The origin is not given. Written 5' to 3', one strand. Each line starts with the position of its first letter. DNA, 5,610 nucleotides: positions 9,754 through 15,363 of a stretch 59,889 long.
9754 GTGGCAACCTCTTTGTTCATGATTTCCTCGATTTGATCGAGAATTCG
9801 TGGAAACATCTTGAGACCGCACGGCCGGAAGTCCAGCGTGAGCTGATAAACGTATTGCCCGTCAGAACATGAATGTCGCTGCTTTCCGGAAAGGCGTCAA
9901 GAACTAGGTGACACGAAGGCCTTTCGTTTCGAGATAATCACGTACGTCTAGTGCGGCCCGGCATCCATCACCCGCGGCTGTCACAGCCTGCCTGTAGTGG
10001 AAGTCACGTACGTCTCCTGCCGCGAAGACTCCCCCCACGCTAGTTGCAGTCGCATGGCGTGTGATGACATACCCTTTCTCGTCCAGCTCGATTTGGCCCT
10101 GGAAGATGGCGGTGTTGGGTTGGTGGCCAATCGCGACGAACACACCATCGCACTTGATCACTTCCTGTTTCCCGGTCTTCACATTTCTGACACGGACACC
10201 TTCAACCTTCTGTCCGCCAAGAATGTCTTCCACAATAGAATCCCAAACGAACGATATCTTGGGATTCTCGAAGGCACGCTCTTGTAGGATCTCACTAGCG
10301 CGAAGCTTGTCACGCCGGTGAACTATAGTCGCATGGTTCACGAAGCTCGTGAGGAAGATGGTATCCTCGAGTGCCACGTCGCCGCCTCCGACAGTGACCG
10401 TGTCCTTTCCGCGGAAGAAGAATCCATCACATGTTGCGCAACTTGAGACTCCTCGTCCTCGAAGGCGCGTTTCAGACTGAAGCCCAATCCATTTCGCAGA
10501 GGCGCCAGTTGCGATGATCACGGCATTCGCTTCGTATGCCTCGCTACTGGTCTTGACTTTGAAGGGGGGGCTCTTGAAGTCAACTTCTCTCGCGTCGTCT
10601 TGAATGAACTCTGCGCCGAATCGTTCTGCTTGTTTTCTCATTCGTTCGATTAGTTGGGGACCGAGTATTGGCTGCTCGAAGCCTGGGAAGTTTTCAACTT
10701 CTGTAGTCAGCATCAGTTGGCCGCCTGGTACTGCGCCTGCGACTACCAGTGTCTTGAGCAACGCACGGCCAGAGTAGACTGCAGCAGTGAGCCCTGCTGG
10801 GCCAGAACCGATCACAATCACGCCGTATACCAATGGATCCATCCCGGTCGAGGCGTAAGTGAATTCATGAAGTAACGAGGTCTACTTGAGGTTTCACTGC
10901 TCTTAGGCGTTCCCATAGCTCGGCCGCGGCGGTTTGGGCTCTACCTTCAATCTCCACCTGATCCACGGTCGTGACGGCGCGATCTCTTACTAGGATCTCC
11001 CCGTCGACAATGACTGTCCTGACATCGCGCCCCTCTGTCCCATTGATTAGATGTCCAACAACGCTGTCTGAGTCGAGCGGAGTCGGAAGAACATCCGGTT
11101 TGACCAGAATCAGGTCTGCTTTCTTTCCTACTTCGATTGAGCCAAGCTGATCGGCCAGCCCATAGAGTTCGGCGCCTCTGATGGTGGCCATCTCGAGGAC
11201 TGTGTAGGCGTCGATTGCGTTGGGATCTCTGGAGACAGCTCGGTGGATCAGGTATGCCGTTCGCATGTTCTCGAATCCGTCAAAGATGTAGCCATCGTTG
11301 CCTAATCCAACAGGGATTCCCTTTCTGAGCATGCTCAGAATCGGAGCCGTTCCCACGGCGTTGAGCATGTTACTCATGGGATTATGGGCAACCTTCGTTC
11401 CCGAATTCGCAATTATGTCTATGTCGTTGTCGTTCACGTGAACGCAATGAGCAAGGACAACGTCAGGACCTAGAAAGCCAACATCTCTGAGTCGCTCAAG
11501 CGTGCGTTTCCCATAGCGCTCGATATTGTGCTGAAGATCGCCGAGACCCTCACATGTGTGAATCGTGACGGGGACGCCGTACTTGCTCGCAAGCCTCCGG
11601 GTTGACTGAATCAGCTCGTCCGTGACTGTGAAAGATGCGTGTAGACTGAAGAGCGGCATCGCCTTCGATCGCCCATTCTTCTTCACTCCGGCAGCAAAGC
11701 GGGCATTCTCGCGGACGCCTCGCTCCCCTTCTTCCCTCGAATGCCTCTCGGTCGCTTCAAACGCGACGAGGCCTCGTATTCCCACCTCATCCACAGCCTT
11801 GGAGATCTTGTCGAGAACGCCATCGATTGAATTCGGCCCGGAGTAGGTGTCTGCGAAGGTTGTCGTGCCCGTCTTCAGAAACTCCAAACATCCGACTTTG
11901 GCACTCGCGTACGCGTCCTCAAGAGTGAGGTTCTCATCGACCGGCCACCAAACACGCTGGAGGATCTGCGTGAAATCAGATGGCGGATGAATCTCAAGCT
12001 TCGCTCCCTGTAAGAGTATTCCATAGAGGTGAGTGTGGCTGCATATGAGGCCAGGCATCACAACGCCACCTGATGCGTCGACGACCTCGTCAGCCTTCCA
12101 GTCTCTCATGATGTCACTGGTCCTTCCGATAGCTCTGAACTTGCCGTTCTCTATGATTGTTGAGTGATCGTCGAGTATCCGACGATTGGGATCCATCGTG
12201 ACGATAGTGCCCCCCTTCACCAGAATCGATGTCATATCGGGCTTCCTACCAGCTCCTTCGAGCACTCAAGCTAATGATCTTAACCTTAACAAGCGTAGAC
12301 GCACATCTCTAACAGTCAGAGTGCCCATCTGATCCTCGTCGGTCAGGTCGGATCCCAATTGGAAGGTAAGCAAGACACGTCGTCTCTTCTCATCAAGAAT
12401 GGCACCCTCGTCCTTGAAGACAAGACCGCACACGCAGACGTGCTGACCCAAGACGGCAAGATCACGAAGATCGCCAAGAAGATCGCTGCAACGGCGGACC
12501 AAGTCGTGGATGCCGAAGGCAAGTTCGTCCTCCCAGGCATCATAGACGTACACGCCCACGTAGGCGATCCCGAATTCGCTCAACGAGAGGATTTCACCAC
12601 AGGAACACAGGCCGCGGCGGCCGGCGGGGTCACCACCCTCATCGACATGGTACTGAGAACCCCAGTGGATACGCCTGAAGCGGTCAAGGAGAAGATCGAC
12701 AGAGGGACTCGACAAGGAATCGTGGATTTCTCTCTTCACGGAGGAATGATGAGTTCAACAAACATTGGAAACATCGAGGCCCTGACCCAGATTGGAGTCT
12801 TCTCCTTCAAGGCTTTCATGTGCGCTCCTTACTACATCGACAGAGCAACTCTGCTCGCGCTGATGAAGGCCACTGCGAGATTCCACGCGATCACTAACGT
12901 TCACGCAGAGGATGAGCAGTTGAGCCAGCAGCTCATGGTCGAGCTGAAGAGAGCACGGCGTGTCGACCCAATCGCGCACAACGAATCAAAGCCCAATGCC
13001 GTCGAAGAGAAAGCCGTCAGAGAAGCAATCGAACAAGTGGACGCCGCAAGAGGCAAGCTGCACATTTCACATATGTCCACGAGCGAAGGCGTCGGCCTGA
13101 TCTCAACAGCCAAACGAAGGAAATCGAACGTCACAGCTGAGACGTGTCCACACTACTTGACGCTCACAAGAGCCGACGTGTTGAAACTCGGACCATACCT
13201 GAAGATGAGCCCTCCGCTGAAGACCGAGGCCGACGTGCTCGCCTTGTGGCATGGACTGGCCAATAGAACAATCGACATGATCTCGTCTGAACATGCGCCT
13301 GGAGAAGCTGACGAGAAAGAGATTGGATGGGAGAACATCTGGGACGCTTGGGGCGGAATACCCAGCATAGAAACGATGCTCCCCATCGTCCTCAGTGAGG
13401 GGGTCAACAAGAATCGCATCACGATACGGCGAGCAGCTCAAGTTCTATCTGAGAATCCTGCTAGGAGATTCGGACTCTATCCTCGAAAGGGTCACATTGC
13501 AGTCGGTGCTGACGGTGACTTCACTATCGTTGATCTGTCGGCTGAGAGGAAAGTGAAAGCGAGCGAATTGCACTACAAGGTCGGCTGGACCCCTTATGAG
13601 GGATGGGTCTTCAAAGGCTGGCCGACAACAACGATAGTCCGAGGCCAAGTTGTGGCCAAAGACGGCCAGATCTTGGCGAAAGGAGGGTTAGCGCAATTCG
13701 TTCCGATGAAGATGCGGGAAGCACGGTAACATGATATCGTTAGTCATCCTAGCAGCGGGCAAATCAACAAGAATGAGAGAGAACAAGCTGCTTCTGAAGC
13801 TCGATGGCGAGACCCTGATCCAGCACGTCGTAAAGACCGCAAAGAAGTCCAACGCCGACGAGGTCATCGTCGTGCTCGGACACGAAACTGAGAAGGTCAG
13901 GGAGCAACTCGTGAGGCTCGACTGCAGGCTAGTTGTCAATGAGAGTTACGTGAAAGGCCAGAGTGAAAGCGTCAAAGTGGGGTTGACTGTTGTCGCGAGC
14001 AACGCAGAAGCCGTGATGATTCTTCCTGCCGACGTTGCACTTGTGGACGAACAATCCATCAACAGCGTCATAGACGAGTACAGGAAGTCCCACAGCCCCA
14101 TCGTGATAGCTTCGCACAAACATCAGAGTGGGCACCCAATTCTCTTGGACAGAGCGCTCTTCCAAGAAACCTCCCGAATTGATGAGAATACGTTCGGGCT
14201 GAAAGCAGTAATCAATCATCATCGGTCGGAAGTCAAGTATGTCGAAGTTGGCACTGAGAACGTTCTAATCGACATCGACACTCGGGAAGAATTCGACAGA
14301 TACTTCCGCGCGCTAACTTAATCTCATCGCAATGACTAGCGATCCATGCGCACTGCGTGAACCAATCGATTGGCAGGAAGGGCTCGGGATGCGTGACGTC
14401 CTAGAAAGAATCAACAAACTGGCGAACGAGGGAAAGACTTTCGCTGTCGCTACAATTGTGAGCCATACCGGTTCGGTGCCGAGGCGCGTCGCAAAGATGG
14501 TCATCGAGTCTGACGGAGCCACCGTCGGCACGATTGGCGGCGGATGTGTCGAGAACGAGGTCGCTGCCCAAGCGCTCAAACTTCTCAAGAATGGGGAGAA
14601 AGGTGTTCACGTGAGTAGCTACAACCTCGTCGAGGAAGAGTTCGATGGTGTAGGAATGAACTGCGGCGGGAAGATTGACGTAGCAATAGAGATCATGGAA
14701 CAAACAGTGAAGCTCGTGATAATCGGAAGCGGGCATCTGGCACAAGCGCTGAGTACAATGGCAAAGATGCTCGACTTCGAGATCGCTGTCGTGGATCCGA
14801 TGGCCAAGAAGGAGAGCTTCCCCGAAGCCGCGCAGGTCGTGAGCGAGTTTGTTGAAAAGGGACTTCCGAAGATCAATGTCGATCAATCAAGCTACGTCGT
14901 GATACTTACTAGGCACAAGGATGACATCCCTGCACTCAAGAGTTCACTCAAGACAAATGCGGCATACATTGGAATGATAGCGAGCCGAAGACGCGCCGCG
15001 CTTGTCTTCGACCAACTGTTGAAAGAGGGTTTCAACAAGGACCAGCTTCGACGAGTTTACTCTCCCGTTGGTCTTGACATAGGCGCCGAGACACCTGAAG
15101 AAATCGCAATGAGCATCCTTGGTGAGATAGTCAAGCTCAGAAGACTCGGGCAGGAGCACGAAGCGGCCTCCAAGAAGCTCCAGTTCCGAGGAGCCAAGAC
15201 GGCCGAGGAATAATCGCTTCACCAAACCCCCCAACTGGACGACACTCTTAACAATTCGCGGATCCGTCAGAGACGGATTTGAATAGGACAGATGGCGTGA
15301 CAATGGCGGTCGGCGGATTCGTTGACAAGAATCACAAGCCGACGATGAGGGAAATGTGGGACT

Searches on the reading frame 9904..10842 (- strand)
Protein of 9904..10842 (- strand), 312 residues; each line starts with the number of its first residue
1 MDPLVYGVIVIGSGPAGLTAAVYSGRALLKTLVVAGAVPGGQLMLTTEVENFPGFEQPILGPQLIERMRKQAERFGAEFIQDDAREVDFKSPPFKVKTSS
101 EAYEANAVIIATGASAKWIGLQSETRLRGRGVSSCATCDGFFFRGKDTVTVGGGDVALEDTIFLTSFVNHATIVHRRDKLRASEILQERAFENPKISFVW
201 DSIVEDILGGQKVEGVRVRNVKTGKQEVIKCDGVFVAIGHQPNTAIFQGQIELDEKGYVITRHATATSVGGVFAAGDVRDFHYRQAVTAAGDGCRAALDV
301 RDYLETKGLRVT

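Call 10: search_protein_families(library=pfam, proteins=[window:9904-10842:-], max_evalue=0.001)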
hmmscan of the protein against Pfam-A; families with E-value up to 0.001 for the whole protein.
window:9904-10842:- (312 aa): 7 families
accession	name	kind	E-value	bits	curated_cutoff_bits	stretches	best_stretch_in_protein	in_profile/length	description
PF07992.20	Pyr_redox_2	-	2.3e-48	165.5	26.1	1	8-293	3-291/291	Pyridine nucleotide-disulphide oxidoreductase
PF13738.12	Pyr_redox_3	-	5.2e-15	55.9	30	1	84-276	104-305/305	Pyridine nucleotide-disulphide oxidoreductase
PF00070.33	Pyr_redox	-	3.6e-12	47.1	22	1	148-219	2-80/82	Pyridine nucleotide-disulphide oxidoreductase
PF01134.28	GIDA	-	0.0001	21.9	22.1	0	8-35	2-29/391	Glucose inhibited division protein A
PF03486.20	HI0933_like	-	0.00021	21.2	50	0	8-35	3-30/244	HI0933-like protein Rossmann domain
PF01266.30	DAO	-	0.00032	20.8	27.9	0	63-119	150-209/353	FAD dependent oxidoreductase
PF12831.13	FAD_oxidored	-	0.00058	19.7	27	1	8-43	2-38/416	FAD dependent oxidoreductase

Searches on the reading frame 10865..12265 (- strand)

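Call 10: search_protein_families(library=pfam, proteins=[window:10865-12265:-], max_evalue=0.001)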
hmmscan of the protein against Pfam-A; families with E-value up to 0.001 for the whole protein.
window:10865-12265:- (466 aa): 2 families
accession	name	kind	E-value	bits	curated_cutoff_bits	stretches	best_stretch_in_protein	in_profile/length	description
PF01979.26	Amidohydro_1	-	3.1e-64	217.8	25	1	68-424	1-344/345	Amidohydrolase family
PF07969.17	Amidohydro_3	-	1e-26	94.9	29.7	2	216-425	261-471/472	Amidohydrolase family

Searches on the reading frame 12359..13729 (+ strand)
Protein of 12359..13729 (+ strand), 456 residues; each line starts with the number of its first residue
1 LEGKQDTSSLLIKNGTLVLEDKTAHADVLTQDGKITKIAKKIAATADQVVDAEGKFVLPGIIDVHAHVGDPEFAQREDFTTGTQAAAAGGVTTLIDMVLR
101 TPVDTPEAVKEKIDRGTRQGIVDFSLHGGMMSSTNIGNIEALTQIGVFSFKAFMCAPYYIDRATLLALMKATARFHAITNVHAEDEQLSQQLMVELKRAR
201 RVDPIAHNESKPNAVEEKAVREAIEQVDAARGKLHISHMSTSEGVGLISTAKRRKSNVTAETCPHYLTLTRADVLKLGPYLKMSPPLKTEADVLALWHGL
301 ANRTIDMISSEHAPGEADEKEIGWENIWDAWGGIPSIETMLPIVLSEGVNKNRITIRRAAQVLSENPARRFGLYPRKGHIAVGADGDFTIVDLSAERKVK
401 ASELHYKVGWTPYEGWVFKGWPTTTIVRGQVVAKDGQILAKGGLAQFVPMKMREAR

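Call 10: search_protein_families(library=pfam, proteins=[window:12359-13729:+], max_evalue=0.001)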
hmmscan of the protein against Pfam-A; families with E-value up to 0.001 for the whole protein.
window:12359-13729:+ (456 aa): 2 families
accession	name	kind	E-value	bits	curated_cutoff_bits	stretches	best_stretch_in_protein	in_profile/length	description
PF01979.26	Amidohydro_1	-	3.5e-20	73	25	1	56-432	1-345/345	Amidohydrolase family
PF07969.17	Amidohydro_3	-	2e-17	64.3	29.7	2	352-433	405-472/472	Amidohydrolase family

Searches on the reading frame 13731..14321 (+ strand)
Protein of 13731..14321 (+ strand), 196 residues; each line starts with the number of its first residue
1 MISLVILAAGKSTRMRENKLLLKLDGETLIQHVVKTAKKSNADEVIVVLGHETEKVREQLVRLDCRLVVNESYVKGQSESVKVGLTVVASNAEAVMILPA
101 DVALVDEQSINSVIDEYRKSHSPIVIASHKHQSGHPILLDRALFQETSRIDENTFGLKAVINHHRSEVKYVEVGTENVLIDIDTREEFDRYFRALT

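Call 10: search_protein_families(library=pfam, proteins=[window:13731-14321:+], max_evalue=0.001)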
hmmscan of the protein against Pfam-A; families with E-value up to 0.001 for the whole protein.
window:13731-14321:+ (196 aa): 5 families
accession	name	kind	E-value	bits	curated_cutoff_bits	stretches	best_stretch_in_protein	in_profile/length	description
PF12804.13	NTP_transf_3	-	5.9e-38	131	27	1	5-164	2-157/160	MobA-like NTP transferase domain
PF01128.25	IspD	-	1.4e-12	48.3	27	1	3-126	2-126/221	2-C-methyl-D-erythritol 4-phosphate cytidylyltransferase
PF02348.25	CTP_transf_3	-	1.9e-10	41.4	22.6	1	5-170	3-168/217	Cytidylyltransferase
PF00483.29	NTP_transferase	-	1e-07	32.2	21.2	1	5-123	3-130/245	Nucleotidyl transferase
PF01983.22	CofC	-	0.00087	19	22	1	14-138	14-131/217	Guanylyl transferase CofC like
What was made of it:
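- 13731..14321 (+): MocA/MobA-like nucleotidyltransferase (probable Moco cytidylyltransferase). Pfam NTP_transf_3 131 bits (call 10).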

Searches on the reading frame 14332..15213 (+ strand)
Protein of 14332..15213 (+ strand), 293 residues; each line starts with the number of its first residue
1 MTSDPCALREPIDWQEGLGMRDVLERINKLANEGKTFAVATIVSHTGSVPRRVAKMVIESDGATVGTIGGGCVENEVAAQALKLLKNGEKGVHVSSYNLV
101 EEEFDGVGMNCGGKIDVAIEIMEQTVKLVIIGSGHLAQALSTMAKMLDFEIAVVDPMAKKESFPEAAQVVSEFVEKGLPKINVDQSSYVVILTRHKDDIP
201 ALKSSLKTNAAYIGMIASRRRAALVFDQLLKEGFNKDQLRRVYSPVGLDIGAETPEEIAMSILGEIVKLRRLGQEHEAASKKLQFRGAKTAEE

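Call 10: search_protein_families(library=pfam, proteins=[window:14332-15213:+], max_evalue=0.001)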
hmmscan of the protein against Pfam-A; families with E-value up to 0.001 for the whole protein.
window:14332-15213:+ (293 aa): 3 families
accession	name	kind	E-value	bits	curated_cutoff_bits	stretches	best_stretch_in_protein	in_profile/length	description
PF13478.12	XdhC_C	-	6.4e-39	133.8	29.7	1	128-266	1-125/125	XdhC Rossmann domain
PF02625.21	XdhC_CoxI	-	3.7e-21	75.3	24.3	1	31-92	2-64/68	XdhC and CoxI family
PF02826.25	2-Hacid_dh_C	-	8.2e-05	22.5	25.1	0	126-174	37-83/178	D-isomer specific 2-hydroxyacid dehydrogenase, NAD binding domain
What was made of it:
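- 14332..15213 (+): XdhC-type Moco insertion and sulfuration chaperone, on the opposite strand (convergent with the operon). Pfam XdhC_CoxI and XdhC_C (call 10).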
